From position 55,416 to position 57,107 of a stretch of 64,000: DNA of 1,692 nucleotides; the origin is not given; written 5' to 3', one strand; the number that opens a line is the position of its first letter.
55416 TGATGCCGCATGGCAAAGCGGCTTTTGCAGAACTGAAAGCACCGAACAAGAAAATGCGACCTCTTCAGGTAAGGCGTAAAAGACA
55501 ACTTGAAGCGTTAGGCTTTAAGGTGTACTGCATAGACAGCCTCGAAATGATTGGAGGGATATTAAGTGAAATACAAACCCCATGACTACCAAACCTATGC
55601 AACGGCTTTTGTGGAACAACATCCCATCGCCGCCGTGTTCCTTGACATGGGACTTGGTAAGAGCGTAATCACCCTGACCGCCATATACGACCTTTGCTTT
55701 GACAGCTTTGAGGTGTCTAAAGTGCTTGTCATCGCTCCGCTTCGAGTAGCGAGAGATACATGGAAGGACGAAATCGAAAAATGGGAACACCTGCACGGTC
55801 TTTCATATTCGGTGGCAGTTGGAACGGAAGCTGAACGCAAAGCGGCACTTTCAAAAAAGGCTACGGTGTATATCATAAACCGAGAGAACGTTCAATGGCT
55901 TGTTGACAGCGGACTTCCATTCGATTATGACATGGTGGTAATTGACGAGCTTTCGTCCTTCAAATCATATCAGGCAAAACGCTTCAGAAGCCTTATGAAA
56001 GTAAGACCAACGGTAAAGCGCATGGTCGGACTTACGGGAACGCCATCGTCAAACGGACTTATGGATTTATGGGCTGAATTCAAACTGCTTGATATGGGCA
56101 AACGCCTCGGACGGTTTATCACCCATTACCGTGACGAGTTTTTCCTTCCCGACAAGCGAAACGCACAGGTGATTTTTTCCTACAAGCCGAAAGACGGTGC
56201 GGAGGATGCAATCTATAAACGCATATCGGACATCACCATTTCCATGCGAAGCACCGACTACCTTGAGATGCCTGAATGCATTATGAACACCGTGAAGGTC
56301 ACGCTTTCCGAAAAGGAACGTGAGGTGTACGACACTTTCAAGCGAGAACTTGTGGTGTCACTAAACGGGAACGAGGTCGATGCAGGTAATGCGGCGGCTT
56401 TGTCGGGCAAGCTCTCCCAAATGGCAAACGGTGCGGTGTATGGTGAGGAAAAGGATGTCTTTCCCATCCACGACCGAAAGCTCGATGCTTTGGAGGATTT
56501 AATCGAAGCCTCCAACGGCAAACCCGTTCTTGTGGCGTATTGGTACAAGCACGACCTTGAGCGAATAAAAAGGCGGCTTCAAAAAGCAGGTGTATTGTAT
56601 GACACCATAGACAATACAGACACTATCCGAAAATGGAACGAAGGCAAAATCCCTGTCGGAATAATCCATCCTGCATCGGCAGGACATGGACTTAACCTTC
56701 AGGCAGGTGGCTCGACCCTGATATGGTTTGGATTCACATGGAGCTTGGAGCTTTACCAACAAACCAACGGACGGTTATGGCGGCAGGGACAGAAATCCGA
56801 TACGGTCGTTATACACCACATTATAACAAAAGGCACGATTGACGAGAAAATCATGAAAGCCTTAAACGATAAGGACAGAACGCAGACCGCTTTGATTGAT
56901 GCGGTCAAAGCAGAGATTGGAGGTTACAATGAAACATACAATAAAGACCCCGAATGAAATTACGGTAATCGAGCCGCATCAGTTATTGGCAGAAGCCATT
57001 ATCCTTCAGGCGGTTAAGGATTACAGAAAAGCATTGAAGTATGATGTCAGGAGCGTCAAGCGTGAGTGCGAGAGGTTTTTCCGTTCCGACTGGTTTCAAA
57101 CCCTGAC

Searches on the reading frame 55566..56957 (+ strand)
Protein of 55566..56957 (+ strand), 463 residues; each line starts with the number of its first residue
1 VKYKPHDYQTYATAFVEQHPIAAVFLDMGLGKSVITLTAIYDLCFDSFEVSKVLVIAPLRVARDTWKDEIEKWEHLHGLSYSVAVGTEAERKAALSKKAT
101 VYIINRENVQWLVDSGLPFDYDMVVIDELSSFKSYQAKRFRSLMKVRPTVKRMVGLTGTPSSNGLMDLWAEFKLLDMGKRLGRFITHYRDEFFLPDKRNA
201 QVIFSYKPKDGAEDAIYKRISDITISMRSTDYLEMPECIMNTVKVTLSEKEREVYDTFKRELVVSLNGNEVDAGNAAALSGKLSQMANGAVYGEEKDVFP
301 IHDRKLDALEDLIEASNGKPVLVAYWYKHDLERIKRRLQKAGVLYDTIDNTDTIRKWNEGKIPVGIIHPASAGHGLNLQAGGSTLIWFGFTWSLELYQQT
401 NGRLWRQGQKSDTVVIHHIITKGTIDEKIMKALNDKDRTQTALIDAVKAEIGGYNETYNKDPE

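Call 39: search_protein_families(library=pfam, proteins=[window:55566-56957:+], max_evalue=0.0001)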
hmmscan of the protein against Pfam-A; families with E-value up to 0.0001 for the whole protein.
window:55566-56957:+ (463 aa): 4 families
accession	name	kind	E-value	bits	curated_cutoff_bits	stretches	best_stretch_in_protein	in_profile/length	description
PF00176.29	SNF2-rel_dom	-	5.3e-20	72.1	24.9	1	27-270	25-265/290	SNF2-related domain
PF00270.35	DEAD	-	3.7e-08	33.7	26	1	24-162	19-162/167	DEAD/DEAH box helicase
PF00271.37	Helicase_C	-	2.8e-07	31.2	23.5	1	305-408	2-110/110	Helicase conserved C-terminal domain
PF04851.21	ResIII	-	1.5e-06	28.6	22.5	1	3-161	2-163/164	Type III restriction enzyme, res subunit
